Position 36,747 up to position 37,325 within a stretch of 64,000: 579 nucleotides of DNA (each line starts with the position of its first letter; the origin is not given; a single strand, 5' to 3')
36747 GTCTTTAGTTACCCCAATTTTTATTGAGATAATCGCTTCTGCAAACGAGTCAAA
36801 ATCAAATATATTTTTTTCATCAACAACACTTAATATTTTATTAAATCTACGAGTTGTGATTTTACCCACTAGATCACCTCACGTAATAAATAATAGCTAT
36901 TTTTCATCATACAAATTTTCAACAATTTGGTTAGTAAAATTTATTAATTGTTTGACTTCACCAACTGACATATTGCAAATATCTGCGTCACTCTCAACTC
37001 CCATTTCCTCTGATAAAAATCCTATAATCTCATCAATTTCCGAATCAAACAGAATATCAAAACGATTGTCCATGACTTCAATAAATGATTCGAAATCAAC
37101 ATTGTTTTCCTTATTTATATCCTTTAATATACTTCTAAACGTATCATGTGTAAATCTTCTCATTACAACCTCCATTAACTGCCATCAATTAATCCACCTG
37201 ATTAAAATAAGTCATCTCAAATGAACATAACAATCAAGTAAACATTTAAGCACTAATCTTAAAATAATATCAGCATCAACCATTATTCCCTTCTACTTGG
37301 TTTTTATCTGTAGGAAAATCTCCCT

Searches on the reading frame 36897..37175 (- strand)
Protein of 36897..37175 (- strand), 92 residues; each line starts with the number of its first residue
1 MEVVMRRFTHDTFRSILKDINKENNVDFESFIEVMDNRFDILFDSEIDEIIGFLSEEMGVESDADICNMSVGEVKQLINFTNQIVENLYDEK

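Call 6: search_protein_families(library=pfam, proteins=[window:36897-37175:-], max_evalue=10)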
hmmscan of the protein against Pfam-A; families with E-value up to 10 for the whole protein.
window:36897-37175:- (92 aa): 1 family
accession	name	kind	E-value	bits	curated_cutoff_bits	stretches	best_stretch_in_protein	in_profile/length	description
PF22225.1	RavZ_C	-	0.086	13.7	27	1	15-64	43-91/101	RavZ C-terminal PI3P-binding domain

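Call 8: search_protein_families(library=phrogs, proteins=[window:36897-37175:-], max_evalue=1)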
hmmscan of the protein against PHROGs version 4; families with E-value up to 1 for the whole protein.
window:36897-37175:- (92 aa): 3 families
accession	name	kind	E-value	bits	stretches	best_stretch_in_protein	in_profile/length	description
phrog_22969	-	unknown function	0.048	14.2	1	5-88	67-146/268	-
phrog_14170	-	unknown function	0.11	13.4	1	32-52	14-34/41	-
phrog_7684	-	unknown function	0.13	13.5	1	19-83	12-75/95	-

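Call 9: search_protein_families(library=ncbifam, proteins=[window:36897-37175:-], max_evalue=1)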
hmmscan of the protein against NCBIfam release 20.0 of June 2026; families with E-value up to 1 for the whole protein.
window:36897-37175:- (92 aa): 0 families

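Call 10: find_homologous_proteins(query=window:36897-37175:-, max_evalue=0.01)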
Query window:36897-37175:- (92 aa): 1 proteins with E <= 0.01 among 1 candidates.
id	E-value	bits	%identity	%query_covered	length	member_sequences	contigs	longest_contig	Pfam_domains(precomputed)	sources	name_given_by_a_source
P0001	1.5e-48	180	100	96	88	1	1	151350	-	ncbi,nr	ncbi:MAG: hypothetical protein JEZ08_11900 [Clostridiales bacterium]|nr:hypothetical protein [Clostr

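Call 20: predict_structure(alignment_id=A1)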
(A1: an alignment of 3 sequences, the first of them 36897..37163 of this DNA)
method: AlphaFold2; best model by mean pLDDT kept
length: 88 residues; sequences in the alignment: 3
mean_pLDDT: 88.0   pTM: 0.79
mean pLDDT of the five models: 88.0, 87.3, 85.2, 84.8, 60.8
residues with pLDDT >= 90: 52; 70-90: 31; 50-70: 5; < 50: 0
segments of 3 or more residues with pLDDT < 50: none
pLDDT, mean of each block of 10 residues (from residue 1): 82 82 86 88 95 93 92 94 78
secondary structure, 60 per line:
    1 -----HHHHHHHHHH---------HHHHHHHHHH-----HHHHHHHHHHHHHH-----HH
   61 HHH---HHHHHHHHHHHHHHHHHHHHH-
elements in order: H6-15 H25-34 H40-53 H59-63 H67-87

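Call 26: search_protein_representatives(alignment_id=A1)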
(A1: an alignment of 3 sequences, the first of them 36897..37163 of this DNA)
Query: 3 sequences, 91 profile positions. Proteins with E-value up to 0.001 (for the whole library): 54; up to 1e-10: 17; up to 1e-30: 3. The best 54 are listed.
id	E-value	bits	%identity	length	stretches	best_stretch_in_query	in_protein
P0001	1.5e-36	140.4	-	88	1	1-87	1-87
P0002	3.1e-35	136.2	-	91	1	1-91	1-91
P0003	3.0e-34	133.1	-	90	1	1-91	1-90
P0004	5.5e-19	84.1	-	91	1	1-87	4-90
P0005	3.5e-16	75.1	-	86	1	1-85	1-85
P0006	1.6e-15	73.0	-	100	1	1-86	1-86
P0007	2.0e-15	72.7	-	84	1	1-82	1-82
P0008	9.5e-15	70.6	-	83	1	1-83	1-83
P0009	5.2e-14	68.2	-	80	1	1-80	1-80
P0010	9.5e-14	67.4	-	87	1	1-85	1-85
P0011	6.4e-13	64.7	-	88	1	4-83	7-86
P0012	1.2e-12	63.8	-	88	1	1-87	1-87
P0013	2.2e-12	63.0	-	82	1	1-82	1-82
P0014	3.3e-12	62.4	-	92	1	1-82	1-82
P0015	4.0e-12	62.1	-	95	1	1-80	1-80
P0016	4.2e-12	62.1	-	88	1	1-82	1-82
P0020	8.6e-10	54.7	-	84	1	1-83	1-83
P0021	1.7e-09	53.7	-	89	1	1-80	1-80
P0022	2.2e-09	53.4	-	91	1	1-80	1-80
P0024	4.7e-09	52.3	-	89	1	1-85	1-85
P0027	1.4e-08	50.8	-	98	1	1-88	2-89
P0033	2.3e-07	46.9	-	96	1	1-83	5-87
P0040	2.4e-06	43.6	-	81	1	5-78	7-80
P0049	2.8e-04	37.0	-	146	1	1-82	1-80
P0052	3.9e-04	36.5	-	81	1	10-71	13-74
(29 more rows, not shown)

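Call 30: search_protein_families(library=pfam, alignment_id=A2, max_evalue=0.01)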
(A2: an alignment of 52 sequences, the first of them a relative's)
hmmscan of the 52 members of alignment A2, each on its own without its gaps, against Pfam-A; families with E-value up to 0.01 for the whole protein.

A. member 1, P0001 (88 aa): 0 families

B. families by the number of members that match (of 52 scanned): 8 families
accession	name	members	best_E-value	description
PF14069.11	SpoVIF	1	0.00047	Stage VI sporulation protein F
PF24293.1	TPR_Edg1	1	0.00059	Edg1, TPR repeats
PF14553.12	YqbF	1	0.0016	YqbF, hypothetical protein domain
PF25375.1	Lin-15B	1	0.0033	Lin-15B-like domain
PF22480.1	DUF6984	1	0.0048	Domain of unknown function (DUF6984)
PF19102.7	DUF5789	1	0.0051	Family of unknown function (DUF5789)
PF22822.1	MrpR_N_CB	1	0.0064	MrpR, N-terminal core-binding domain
PF14677.12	FANCI_S3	1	0.0075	FANCI solenoid 3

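Call 31: search_solved_structures(query=A2, max_evalue=10)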
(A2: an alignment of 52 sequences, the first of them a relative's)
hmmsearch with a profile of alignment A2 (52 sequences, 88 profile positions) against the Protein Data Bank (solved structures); distinct sequences matched with E-value up to 10: 73 (the best 60 are shown).
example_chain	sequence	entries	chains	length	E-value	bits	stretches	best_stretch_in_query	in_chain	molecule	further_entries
2jqe_A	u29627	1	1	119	0.0026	20.9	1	41-83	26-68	Signal recognition 54 kDa protein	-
4g35_A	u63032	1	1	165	0.0049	20.1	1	6-37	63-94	Induced myeloid leukemia cell differentiation protein Mcl-1 homolog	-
1wsx_A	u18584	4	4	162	0.0051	20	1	6-37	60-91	myeloid cell leukemia sequence 1 | Myeloid cell leukemia-1 protein Mcl-1 homolog | Induced myeloid leukemia cell differentiation protein Mcl-1 homolog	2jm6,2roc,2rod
6qfm_A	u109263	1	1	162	0.0083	19.3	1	6-37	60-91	Induced myeloid leukemia cell differentiation protein Mcl-1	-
6egc_A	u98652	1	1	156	0.014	18.6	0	57-85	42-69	SC_2L4HC2_23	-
9l08_A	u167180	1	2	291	0.027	17.7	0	62-86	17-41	Covalently Connected Cytochrome c555 trimer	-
6fs0_A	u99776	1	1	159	0.069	16.4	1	6-37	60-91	Induced myeloid leukemia cell differentiation protein Mcl-1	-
3d7v_A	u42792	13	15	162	0.073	16.3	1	6-37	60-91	Induced myeloid leukemia cell differentiation protein Mcl-1 | FUSION PROTEIN CONSISTING OF INDUCED MYELOID LEUKEMIA CELL DIFFERENTIATION PROTEIN MCL-1 H | Induc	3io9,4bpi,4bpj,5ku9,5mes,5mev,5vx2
6vbx_A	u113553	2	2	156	0.086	16.1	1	6-37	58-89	Induced myeloid leukemia cell differentiation protein Mcl-1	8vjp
2nl9_A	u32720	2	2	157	0.094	15.9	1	6-37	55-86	FUSION PROTEIN CONSISTING OF Induced myeloid leukemia cell differentiation protein Mcl-1 h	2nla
9z3v_A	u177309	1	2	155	0.097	15.9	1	6-37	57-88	Induced myeloid leukemia cell differentiation protein Mcl-1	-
6fs1_A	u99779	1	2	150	0.1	15.8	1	6-37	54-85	Induced myeloid leukemia cell differentiation protein Mcl-1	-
6u63_A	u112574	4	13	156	0.12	15.5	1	6-37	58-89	Induced myeloid leukemia cell differentiation protein Mcl-1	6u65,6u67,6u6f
9ugp_A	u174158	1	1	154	0.13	15.5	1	6-37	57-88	Induced myeloid leukemia cell differentiation protein Mcl-1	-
2kbw_A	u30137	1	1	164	0.13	15.4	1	6-37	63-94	Induced myeloid leukemia cell differentiation protein Mcl-1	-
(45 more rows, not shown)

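Call 33: find_homologous_proteins(query=A2, max_evalue=0.001)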
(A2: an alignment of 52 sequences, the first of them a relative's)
Query A2 (52 sequences) (88 aa, profile of the alignment): 15 proteins with E <= 0.001 among 1443 candidates.
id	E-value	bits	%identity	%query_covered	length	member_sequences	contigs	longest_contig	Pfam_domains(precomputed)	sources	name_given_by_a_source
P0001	5.4e-25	105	100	100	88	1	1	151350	-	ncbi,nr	ncbi:MAG: hypothetical protein JEZ08_11900 [Clostridiales bacterium]|nr:hypothetical protein [Clostr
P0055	2.9e-17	80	29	59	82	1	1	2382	-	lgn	-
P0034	3.3e-17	80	25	93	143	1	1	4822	-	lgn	-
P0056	3.5e-17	80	25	81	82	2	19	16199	-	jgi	-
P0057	2.4e-16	77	21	81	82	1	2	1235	-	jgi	jgi:hypothetical protein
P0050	4.0e-16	77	25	81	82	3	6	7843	-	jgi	-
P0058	4.8e-16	76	26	66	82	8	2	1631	-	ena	-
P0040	8.8e-16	75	21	80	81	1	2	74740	-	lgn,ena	-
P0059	1.1e-15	75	26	81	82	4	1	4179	-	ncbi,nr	ncbi:MAG TPA: hypothetical protein DHM42_09120 [Clostridiales bacterium]|nr:hypothetical protein [Cl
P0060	2.0e-15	74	28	66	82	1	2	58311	-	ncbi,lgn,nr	ncbi:MAG: hypothetical protein SCJ93_12335 [Bacillota bacterium]|nr:hypothetical protein [Bacillota 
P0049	3.6e-15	73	29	35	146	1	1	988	-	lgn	-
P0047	7.0e-15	73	29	59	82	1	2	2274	-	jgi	-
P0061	1.1e-14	72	29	59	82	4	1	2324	-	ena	-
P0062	1.5e-14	71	25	76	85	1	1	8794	-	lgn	-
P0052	3.9e-14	70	24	72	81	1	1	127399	-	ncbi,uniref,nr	ncbi:hypothetical protein GOQ27_04510 [Clostridium sp. D2Q-11]|uniref:Uncharacterized protein n=1 Ta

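Call 34: find_encoding_contigs(protein=P0052, flank=10000, max_places=3)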
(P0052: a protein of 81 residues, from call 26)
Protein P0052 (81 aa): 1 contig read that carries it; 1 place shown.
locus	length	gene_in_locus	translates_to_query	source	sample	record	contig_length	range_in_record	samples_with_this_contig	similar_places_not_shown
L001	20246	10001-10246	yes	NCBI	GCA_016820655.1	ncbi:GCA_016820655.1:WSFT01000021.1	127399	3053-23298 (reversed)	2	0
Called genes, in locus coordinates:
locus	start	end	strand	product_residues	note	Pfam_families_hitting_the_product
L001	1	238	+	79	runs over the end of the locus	-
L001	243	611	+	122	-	PF13474:SnoaL_3 (weak)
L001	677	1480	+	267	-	PF12746:GNAT_acetyltran, PF00583:Acetyltransf_1 (weak), PF08445:FR47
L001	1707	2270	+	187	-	PF13238:AAA_18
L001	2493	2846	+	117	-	-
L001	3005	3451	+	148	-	PF00583:Acetyltransf_1, PF13673:Acetyltransf_10, PF13508:Acetyltransf_7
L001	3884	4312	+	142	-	PF00293:NUDIX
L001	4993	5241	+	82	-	-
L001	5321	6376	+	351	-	-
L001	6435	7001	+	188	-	PF13673:Acetyltransf_10, PF00583:Acetyltransf_1, PF13508:Acetyltransf_7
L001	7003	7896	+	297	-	PF00583:Acetyltransf_1, PF13302:Acetyltransf_3 (weak), PF13420:Acetyltransf_4, PF13673:Acetyltransf_10, PF13508:Acetyltransf_7, PF08445:FR47 (weak)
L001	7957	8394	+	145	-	PF13420:Acetyltransf_4 (weak), PF00583:Acetyltransf_1, PF13302:Acetyltransf_3 (weak), PF13673:Acetyltransf_10, PF13508:Acetyltransf_7, PF08445:FR47 (weak)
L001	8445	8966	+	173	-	PF13302:Acetyltransf_3, PF13420:Acetyltransf_4 (weak), PF00583:Acetyltransf_1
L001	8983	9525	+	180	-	PF04229:GrpB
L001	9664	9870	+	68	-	PF09360:zf-CDGSH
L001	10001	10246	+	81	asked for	-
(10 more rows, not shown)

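Call 35: find_encoding_contigs(protein=P0040, flank=10000, max_places=3)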
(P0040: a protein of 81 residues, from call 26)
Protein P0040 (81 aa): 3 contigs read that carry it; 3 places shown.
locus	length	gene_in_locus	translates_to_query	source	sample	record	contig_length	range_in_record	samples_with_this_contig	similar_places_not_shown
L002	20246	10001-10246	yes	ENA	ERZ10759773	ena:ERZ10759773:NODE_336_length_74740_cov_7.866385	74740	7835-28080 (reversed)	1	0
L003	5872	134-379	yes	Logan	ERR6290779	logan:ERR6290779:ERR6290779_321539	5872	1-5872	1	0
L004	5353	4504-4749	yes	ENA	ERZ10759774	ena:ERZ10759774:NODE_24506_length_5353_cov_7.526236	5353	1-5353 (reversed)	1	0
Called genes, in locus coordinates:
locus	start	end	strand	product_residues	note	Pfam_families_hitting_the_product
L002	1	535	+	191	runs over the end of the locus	PF00072:Response_reg, PF03861:ANTAR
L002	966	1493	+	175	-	PF13238:AAA_18 (weak)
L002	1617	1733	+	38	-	-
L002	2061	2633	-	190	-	-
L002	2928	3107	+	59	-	-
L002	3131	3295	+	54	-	-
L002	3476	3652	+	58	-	-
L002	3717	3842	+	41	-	-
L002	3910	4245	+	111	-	PF00589:Phage_integrase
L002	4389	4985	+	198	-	-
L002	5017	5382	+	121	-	-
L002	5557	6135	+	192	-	PF12746:GNAT_acetyltran (weak), PF00583:Acetyltransf_1, PF13508:Acetyltransf_7 (weak)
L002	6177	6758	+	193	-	PF04229:GrpB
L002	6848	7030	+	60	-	-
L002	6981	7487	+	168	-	PF00583:Acetyltransf_1 (weak), PF13508:Acetyltransf_7 (weak)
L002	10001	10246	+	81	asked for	-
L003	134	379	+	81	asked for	-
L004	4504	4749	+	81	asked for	-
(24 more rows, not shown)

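Call 36: find_encoding_contigs(protein=P0004, flank=10000, max_places=3)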
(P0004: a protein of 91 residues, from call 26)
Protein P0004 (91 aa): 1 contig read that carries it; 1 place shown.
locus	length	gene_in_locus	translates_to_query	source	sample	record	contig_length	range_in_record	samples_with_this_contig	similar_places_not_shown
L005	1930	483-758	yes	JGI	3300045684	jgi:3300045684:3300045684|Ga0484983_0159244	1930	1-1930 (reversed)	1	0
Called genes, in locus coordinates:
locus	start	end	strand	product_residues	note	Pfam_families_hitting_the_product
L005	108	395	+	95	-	-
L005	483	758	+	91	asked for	-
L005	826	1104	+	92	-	-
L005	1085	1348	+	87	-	-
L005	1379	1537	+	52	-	-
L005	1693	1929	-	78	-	?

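Call 39: find_encoding_contigs(protein=P0010, flank=10000, max_places=3)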
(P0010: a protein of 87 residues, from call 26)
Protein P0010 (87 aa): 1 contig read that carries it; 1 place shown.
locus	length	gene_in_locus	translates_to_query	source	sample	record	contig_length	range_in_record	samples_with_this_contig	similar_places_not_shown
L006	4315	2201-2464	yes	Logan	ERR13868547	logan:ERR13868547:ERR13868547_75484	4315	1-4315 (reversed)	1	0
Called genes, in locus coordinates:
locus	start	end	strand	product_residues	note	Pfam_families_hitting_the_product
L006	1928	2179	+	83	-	-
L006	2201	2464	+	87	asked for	-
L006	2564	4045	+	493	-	PF01276:OKR_DC_1, PF01212:Beta_elim_lyase (weak), PF00155:Aminotran_1_2 (weak), PF00266:Aminotran_5 (weak), PF01041:DegT_DnrJ_EryC1, PF01053:Cys_Met_Meta_PP (weak), PF05889:SepSecS, PF03711:OKR_DC_1_C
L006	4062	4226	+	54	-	-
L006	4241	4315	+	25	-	?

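Call 40: find_encoding_contigs(protein=P0005, flank=10000, max_places=3)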
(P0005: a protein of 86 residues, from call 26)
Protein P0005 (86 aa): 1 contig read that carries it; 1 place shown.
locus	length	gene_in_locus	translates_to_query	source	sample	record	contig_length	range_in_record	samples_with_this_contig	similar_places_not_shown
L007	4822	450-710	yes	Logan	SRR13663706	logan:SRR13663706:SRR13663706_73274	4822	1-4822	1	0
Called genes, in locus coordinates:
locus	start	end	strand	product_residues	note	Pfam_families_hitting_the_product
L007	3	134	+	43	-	?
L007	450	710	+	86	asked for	-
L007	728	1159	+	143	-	-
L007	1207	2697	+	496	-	PF00266:Aminotran_5 (faint), PF01276:OKR_DC_1, PF00155:Aminotran_1_2, PF01041:DegT_DnrJ_EryC1, PF01053:Cys_Met_Meta_PP (weak), PF05889:SepSecS (weak), PF03711:OKR_DC_1_C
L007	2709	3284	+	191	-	-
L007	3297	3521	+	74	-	-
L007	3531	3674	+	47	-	-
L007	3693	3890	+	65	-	-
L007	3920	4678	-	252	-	-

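Call 41: find_encoding_contigs(protein=P0060, flank=10000, max_places=3)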
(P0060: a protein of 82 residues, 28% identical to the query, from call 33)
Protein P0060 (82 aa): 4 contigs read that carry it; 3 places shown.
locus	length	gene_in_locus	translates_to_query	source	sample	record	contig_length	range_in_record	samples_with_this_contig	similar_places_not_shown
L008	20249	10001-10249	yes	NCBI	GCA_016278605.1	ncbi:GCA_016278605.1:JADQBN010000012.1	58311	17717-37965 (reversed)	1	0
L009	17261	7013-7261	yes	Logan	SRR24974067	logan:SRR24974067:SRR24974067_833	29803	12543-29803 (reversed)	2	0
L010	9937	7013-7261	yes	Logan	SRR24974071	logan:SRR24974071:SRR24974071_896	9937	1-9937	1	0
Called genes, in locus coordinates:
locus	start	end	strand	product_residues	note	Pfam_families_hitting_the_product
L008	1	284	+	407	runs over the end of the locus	PF00089:Trypsin, PF13365:Trypsin_2, PF00595:PDZ, PF13180:PDZ_2, PF17820:PDZ_6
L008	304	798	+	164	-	PF12724:Flavodoxin_5 (faint)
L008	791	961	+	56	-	PF14116:YyzF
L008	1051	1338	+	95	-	PF01250:Ribosomal_S6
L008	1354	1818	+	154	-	PF00436:SSB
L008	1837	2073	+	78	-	PF01084:Ribosomal_S18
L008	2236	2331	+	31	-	-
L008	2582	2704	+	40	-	-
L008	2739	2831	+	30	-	-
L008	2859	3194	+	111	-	-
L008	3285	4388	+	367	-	PF04389:Peptidase_M28 (weak), PF05343:Peptidase_M42 (faint), PF01546:Peptidase_M20, PF07687:M20_dimer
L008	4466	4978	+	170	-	PF00578:AhpC-TSA, PF08534:Redoxin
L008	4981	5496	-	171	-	PF03773:ArsP_1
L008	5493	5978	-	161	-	PF03773:ArsP_1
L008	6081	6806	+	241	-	PF00702:Hydrolase, PF12710:HAD, PF08282:Hydrolase_3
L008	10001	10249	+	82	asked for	-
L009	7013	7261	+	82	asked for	-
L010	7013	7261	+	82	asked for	-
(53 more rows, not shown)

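Call 51: find_related_loci(query=A4, collection=genome_contigs, flank=8000)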
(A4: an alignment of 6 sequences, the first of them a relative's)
Query A4 (91 aa) in genome_contigs; peptide patterns used: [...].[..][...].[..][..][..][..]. (x = any residue, [..] = any of these).
54 stretches matched a pattern; 1 encode a relative of the query (tblastn E <= 1e-3); 1 distinct loci.
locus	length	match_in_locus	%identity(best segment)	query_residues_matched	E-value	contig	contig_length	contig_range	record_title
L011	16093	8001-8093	48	43-73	3e-5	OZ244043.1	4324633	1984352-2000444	MAG: Saprospiraceae bacterium isolate 06981f07-d0fe-4772-8c87-a1d4fa4881fb genome assembly, chromosome: 1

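Call 52: find_related_loci(query=A4, collection=metagenome_contigs, flank=8000)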
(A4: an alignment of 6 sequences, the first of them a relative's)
Query A4 (91 aa) in metagenome_contigs; peptide patterns used: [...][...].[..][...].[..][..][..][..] (x = any residue, [..] = any of these).
590 stretches matched a pattern; 4 encode a relative of the query (tblastn E <= 1e-3); 4 distinct loci.
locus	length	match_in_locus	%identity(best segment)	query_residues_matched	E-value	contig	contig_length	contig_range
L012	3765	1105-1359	40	1-85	7e-18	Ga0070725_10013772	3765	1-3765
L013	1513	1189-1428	39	1-80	5e-18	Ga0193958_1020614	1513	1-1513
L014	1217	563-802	39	1-80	5e-18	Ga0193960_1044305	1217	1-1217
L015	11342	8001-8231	36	4-80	2e-11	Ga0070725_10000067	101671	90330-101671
